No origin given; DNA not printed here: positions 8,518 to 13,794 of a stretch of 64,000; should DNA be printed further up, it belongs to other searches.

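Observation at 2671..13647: Four-gene exported operon: two HEAT solenoids plus a membrane-anchored WD40 caspase-like protease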

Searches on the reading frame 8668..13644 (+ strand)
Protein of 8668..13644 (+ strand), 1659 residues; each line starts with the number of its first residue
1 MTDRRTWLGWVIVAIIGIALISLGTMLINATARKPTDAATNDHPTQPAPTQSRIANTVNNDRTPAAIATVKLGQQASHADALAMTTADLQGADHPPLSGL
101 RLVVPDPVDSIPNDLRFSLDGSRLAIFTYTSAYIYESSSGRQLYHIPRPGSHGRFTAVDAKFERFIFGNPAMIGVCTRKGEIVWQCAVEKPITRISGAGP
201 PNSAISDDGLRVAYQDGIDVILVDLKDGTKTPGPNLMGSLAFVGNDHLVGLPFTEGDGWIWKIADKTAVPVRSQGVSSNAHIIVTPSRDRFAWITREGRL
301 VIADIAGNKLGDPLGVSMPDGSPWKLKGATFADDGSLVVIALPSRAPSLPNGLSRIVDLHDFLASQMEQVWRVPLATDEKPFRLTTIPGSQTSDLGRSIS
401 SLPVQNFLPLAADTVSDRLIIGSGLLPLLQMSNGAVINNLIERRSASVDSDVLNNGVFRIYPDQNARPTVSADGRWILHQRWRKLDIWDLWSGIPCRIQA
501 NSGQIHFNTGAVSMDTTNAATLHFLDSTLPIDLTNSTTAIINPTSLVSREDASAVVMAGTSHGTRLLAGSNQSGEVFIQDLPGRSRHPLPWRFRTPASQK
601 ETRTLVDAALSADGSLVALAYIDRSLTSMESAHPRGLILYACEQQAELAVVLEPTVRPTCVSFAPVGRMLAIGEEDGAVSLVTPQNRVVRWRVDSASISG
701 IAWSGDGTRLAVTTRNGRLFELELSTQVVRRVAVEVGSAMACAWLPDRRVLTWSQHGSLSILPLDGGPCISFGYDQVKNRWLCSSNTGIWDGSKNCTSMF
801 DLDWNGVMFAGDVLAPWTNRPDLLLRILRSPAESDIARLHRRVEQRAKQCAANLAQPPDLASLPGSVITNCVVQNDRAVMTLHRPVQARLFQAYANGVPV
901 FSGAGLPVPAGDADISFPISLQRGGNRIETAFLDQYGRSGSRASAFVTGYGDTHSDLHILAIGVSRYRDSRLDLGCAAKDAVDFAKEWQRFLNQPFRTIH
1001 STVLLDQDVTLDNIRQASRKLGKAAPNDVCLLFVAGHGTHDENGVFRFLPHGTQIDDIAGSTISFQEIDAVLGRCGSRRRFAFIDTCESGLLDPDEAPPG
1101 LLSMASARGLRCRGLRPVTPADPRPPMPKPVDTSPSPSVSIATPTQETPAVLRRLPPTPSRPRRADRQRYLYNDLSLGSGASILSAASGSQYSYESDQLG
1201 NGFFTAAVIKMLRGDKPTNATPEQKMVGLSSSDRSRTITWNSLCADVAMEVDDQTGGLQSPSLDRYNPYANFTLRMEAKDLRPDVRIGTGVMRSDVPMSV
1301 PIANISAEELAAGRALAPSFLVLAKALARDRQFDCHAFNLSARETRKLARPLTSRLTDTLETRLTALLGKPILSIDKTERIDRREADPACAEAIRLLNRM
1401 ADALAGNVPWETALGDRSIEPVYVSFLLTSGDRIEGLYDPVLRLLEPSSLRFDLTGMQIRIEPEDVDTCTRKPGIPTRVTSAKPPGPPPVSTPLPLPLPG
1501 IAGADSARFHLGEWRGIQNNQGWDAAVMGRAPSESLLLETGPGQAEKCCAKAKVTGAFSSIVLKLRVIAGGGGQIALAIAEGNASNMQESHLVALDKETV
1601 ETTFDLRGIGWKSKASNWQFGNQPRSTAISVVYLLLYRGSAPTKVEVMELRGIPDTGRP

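Call 6: search_protein_families(library=pfam, proteins=[window:8668-13644:+], max_evalue=0.1)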
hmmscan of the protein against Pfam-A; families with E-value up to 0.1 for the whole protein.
window:8668-13644:+ (1659 aa): 15 families
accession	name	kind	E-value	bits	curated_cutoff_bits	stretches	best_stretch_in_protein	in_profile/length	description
PF00656.27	Peptidase_C14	-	1.4e-09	38.4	21.4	1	960-1264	5-224/233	Caspase domain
PF23414.1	Beta-prop_EML_2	-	2.2e-06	27.7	90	1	635-751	20-139/266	Echinoderm microtubule-associated protein second beta-propeller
PF25174.1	Beta-prop_THOC3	-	8.5e-06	25.4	305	1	654-751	87-186/272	THOC3 beta-propeller domain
PF12894.13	ANAPC4_WD40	-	3.2e-05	24.5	22.9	0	694-732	37-76/91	Anaphase-promoting complex subunit 4 WD40 domain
PF24807.1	WD40_CDC20-Fz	-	3.6e-05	23.7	200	1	653-752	49-151/292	CDC20/Fizzy WD40 domain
PF23383.1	Beta-prop_IFT140_1st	-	5.8e-05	22.4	27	1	639-720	44-127/406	IFT140 first beta-propeller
PF13360.13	PQQ_2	-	0.00058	20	27.6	0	676-726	2-52/233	Outer membrane protein assembly factor BamB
PF24817.1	WD40_WDHD1_1st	-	0.0014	18.4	109.9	2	658-719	225-289/291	WDHD1 first WD40 domain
PF23393.2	Beta-prop_WDR90_POC16_2nd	-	0.0077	15.9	60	1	655-732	36-115/291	WDR90/POC16, second beta-propeller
PF00400.38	WD40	-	0.0097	16.9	27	0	659-680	15-36/39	WD domain, G-beta repeat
PF07676.18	PD40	-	0.01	16.2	20.9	0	466-477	12-23/38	WD40-like Beta Propeller Repeat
PF24814.1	WD40_Prp19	-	0.012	15.1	320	1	644-716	122-198/281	Prp19 WD40 domain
PF25173.1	Beta-prop_WDR3_1st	-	0.015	15.4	154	1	638-748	12-125/184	WDR3 first beta-propeller domain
PF23775.1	Beta-prop_RIG_2nd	-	0.03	14.2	80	0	636-685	100-147/278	RIG second beta-propeller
PF23756.1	Beta-prop_HPS5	-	0.048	13.3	34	0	642-726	4-90/328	HPS5 beta propeller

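Call 7: search_protein_families(library=padloc, proteins=[window:8668-13644:+], max_evalue=0.1)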
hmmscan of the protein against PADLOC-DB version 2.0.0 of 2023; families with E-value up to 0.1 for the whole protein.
window:8668-13644:+ (1659 aa): 1 family
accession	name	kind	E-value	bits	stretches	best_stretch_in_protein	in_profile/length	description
PDLC02987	caspase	-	4.9e-11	40.5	1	956-1229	2-141/453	-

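Call 8: search_protein_families(library=ncbifam, proteins=[window:8668-13644:+], max_evalue=0.1)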
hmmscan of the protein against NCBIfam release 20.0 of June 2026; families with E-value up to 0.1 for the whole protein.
window:8668-13644:+ (1659 aa): 1 family
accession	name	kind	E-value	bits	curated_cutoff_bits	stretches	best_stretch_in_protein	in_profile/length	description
NF047832.1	caspase_w_EACC1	subfamily_domain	2.3e-14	53.4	140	1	960-1092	4-135/211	caspase, EACC1-associated type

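Call 11: find_homologous_proteins(query=window:8668-13644:+)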
Query window:8668-13644:+ (1659 aa): 11 proteins with E <= 0.001 among 8000 candidates.
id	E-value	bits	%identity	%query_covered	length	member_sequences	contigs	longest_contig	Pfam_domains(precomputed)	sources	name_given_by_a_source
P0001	0.0e+0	2399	100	63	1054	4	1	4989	PF23381.2,PF00656.28,PF24807.2,PF23414.2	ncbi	ncbi:MAG: caspase family protein, partial [Planctomycetota bacterium]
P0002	4.9e-39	152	29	31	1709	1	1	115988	PF25168.2,PF24681.2,PF24105.2,PF24805.2,PF25048.2,PF24017.3,PF23342.2,PF01344.32,PF24817.2,PF23393.3,PF13964.13,PF13854.13,PF20426.5,PF00656.28,PF25460.2,PF00400.39,PF23414.2,PF25178.1,PF23410.5,PF07646.22,PF13418.13,PF25174.2,PF24814.2,PF13415.13,PF23381.2,PF25173.2,PF25171.2,PF24981.2,PF25175.2,PF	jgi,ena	-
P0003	4.4e-26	109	25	35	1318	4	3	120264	PF25168.2,PF24105.2,PF24805.2,PF25048.2,PF24017.3,PF23342.2,PF24817.2,PF02239.23,PF23393.3,PF20426.5,PF00656.28,PF00400.39,PF23414.2,PF25178.1,PF23410.5,PF23775.2,PF25174.2,PF24814.2,PF23381.2,PF25173.2,PF25171.2,PF12894.14,PF25175.2,PF24796.2,PF24780.2,PF23409.2,PF23761.2,PF25172.2,PF24782.3,PF2539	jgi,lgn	jgi:WD40 repeat protein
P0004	2.8e-21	93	27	21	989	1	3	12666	PF25168.2,PF25174.2,PF24814.2,PF23381.2,PF25173.2,PF12894.14,PF25175.2,PF24817.2,PF23393.3,PF24782.3,PF00656.28,PF24807.2,PF00400.39,PF23414.2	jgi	jgi:WD40 repeat protein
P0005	1.9e-19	87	26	20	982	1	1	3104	PF25168.2,PF25174.2,PF24814.2,PF24805.2,PF23381.2,PF25173.2,PF12894.14,PF25175.2,PF24817.2,PF23393.3,PF25172.2,PF24782.3,PF20426.5,PF00656.28,PF24807.2,PF00400.39,PF23414.2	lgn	-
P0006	4.2e-16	76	26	27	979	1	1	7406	PF25168.2,PF25174.2,PF24814.2,PF23381.2,PF25173.2,PF12894.14,PF25175.2,PF24817.2,PF07676.19,PF25391.2,PF00656.28,PF24807.2,PF00400.39,PF23414.2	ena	-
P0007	2.7e-10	56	23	39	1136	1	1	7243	PF25168.2,PF25174.2,PF24814.2,PF24805.2,PF23381.2,PF25173.2,PF12894.14,PF25175.2,PF24817.2,PF24796.2,PF23393.3,PF25172.2,PF00656.28,PF24807.2,PF00400.39,PF23414.2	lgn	-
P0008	1.1e-9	54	26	23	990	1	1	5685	PF25168.2,PF25174.2,PF24814.2,PF23381.2,PF25173.2,PF12894.14,PF25175.2,PF24817.2,PF00656.28,PF24807.2,PF00400.39,PF23414.2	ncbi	-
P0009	1.5e-9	54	35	8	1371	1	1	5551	PF25168.2,PF25174.2,PF24814.2,PF23381.2,PF25173.2,PF25171.2,PF25175.2,PF23393.3,PF25172.2,PF00656.28,PF24807.2,PF14903.12,PF23414.2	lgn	-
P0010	1.4e-8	51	29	8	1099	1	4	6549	PF25168.2,PF23410.5,PF25174.2,PF24814.2,PF24805.2,PF23381.2,PF25173.2,PF12894.14,PF25175.2,PF24817.2,PF24796.2,PF24780.2,PF23409.2,PF23393.3,PF25172.2,PF24782.3,PF25391.2,PF00656.28,PF13180.13,PF24807.2,PF25047.1,PF00400.39,PF23414.2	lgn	-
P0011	3.9e-7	46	28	9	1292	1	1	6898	PF23769.2,PF23586.3,PF17005.12,PF25048.2,PF23342.2,PF23411.2,PF23215.1,PF23770.2,PF23393.3,PF23609.2,PF24797.2,PF15492.13,PF20426.5,PF25460.2,PF11715.17,PF23749.2,PF25178.1,PF23775.2,PF25173.2,PF23383.2,PF25171.2,PF12894.14,PF21031.3,PF24780.2,PF23761.2,PF25172.2,PF24782.3,PF08662.18,PF25047.1,PF265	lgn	-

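Call 13: find_encoding_contigs(protein=P0002, flank=10000, max_places=3)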
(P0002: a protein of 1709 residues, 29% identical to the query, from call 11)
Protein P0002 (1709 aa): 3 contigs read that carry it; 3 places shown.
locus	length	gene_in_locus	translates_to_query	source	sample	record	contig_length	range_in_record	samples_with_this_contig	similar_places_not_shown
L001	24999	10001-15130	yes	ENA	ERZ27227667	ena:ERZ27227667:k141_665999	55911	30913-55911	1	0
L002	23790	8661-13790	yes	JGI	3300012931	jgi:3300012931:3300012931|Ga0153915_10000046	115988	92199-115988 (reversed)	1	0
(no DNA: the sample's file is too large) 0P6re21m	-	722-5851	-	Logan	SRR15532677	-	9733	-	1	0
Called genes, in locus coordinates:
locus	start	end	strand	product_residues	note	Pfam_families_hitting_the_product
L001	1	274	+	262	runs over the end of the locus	PF00596:Aldolase_II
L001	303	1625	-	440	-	PF00202:Aminotran_3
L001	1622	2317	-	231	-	PF00392:GntR, PF07729:FCD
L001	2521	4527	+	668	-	PF13426:PAS_9 (faint), PF08448:PAS_4 (faint), PF00512:HisKA (weak), PF02518:HATPase_c, PF00072:Response_reg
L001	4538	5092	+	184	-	PF01408:GFO_IDH_MocA (weak)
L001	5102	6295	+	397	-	PF12832:MFS_1_like (weak), PF07690:MFS_1, PF12832:MFS_1_like (weak), PF07690:MFS_1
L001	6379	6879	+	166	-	-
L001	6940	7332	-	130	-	-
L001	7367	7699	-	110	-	PF08369:PCP_red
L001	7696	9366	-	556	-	PF00083:Sugar_tr (weak), PF13347:MFS_2 (faint), PF07690:MFS_1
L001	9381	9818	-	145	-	PF01047:MarR (weak), PF12802:MarR_2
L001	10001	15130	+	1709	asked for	PF13415:Beta-prop_FBX42, PF24681:Kelch_KLHDC2_KLHL20_DRC7, PF24681:Kelch_KLHDC2_KLHL20_DRC7, PF24981:Beta-prop_ATRN-LZTR1, PF13415:Beta-prop_FBX42, PF24681:Kelch_KLHDC2_KLHL20_DRC7, PF13415:Beta-prop_FBX42, PF24681:Kelch_KLHDC2_KLHL20_DRC7, +57 more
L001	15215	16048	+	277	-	PF00165:HTH_AraC (weak), PF12833:HTH_18, PF00583:Acetyltransf_1 (faint), PF13673:Acetyltransf_10 (weak), PF13508:Acetyltransf_7 (weak)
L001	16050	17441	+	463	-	PF01554:MatE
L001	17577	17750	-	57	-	-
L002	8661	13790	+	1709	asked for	PF13415:Beta-prop_FBX42, PF24681:Kelch_KLHDC2_KLHL20_DRC7, PF24681:Kelch_KLHDC2_KLHL20_DRC7, PF24981:Beta-prop_ATRN-LZTR1, PF13415:Beta-prop_FBX42, PF24681:Kelch_KLHDC2_KLHL20_DRC7, PF13415:Beta-prop_FBX42, PF24681:Kelch_KLHDC2_KLHL20_DRC7, +57 more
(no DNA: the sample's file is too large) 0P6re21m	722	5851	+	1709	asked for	PF13415:Beta-prop_FBX42, PF24681:Kelch_KLHDC2_KLHL20_DRC7, PF24681:Kelch_KLHDC2_KLHL20_DRC7, PF24981:Beta-prop_ATRN-LZTR1, PF13415:Beta-prop_FBX42, PF24681:Kelch_KLHDC2_KLHL20_DRC7, PF13415:Beta-prop_FBX42, PF24681:Kelch_KLHDC2_KLHL20_DRC7, +57 more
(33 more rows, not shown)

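Call 14: find_encoding_contigs(protein=P0003, flank=10000, max_places=3)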
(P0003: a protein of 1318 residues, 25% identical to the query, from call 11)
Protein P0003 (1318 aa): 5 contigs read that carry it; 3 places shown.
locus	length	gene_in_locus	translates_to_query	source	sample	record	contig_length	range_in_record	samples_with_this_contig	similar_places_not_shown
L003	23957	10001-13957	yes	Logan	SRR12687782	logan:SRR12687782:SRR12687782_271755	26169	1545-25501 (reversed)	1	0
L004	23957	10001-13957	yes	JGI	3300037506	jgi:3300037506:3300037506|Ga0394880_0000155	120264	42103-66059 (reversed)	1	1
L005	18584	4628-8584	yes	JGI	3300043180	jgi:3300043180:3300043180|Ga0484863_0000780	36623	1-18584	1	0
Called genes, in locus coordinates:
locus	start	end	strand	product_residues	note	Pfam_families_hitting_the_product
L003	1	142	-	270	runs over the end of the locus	?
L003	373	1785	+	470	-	PF02661:Fic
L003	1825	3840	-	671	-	PF03169:OPT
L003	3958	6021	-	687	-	PF00656:Peptidase_C14, PF14326:DUF4384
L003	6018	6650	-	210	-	PF13490:zf-HC2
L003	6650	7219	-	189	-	PF07638:Sigma70_ECF (faint), PF04542:Sigma70_r2, PF08281:Sigma70_r4_2, PF04545:Sigma70_r4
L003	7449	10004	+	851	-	-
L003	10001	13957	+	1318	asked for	PF25174:Beta-prop_THOC3, PF25174:Beta-prop_THOC3, PF23381:Beta-prop_IFT122_1st, PF24807:WD40_CDC20-Fz, PF24814:WD40_Prp19, PF25173:Beta-prop_WDR3_1st, PF24814:WD40_Prp19, PF25174:Beta-prop_THOC3, +40 more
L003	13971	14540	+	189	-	PF05638:T6SS_HCP (weak)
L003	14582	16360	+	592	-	-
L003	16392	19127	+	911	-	PF01244:Peptidase_M19 (faint)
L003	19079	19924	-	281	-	-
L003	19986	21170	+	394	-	PF01839:FG-GAP (faint), PF13517:FG-GAP_3 (faint)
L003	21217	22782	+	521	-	PF01822:WSC, PF01400:Astacin (weak)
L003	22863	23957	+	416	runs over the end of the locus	-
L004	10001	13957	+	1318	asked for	PF25174:Beta-prop_THOC3, PF25174:Beta-prop_THOC3, PF23381:Beta-prop_IFT122_1st, PF24807:WD40_CDC20-Fz, PF24814:WD40_Prp19, PF25173:Beta-prop_WDR3_1st, PF24814:WD40_Prp19, PF25174:Beta-prop_THOC3, +40 more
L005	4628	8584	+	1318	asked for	PF25174:Beta-prop_THOC3, PF25174:Beta-prop_THOC3, PF23381:Beta-prop_IFT122_1st, PF24807:WD40_CDC20-Fz, PF24814:WD40_Prp19, PF25173:Beta-prop_WDR3_1st, PF24814:WD40_Prp19, PF25174:Beta-prop_THOC3, +40 more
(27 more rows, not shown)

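Call 24: find_related_loci(query=window:8668-13644:+, collection=genome_contigs, flank=10000)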
Query window:8668-13644:+ (1659 aa) in genome_contigs; peptide patterns used: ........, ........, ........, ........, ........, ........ (x = any residue, [..] = any of these).
24 stretches matched a pattern, but none encodes a relative of the query by tblastn (E <= 1e-3).

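Call 73: find_encoding_contigs(protein=P0004, flank=8000, max_places=3)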
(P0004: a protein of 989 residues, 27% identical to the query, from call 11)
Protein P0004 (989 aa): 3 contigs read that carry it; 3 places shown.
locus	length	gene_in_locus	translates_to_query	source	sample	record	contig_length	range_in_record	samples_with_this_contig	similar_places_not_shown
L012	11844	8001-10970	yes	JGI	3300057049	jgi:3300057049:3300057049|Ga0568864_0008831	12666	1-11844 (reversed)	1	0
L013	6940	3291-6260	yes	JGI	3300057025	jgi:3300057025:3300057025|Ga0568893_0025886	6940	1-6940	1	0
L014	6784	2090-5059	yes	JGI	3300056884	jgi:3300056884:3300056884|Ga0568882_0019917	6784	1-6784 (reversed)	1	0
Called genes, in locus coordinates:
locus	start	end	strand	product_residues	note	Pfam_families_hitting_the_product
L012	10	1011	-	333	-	PF00248:Aldo_ket_red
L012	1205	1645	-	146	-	PF18050:Cyclophil_like2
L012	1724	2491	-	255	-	PF02627:CMD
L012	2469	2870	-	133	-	PF02311:AraC_binding (weak), PF07883:Cupin_2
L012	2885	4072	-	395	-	PF00465:Fe-ADH, PF13685:Fe-ADH_2, PF25137:ADH_Fe_C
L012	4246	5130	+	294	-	PF06719:AraC_N, PF00165:HTH_AraC, PF12833:HTH_18, PF00165:HTH_AraC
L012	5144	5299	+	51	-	PF12833:HTH_18 (weak)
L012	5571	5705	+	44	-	-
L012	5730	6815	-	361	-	-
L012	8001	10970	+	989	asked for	PF24782:WD40_MABP1-WDR62_2nd, PF24814:WD40_Prp19, PF24817:WD40_WDHD1_1st (weak), PF25174:Beta-prop_THOC3 (weak), PF25175:Beta-prop_WDR5, PF00400:WD40 (weak), PF23414:Beta-prop_EML_2, PF00656:Peptidase_C14, +7 more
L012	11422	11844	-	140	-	?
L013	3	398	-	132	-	?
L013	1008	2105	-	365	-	-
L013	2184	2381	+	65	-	-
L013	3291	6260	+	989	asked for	PF24782:WD40_MABP1-WDR62_2nd, PF24814:WD40_Prp19, PF24817:WD40_WDHD1_1st (weak), PF25174:Beta-prop_THOC3 (weak), PF25175:Beta-prop_WDR5, PF00400:WD40 (weak), PF23414:Beta-prop_EML_2, PF00656:Peptidase_C14, +7 more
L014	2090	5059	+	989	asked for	PF24782:WD40_MABP1-WDR62_2nd, PF24814:WD40_Prp19, PF24817:WD40_WDHD1_1st (weak), PF25174:Beta-prop_THOC3 (weak), PF25175:Beta-prop_WDR5, PF00400:WD40 (weak), PF23414:Beta-prop_EML_2, PF00656:Peptidase_C14, +7 more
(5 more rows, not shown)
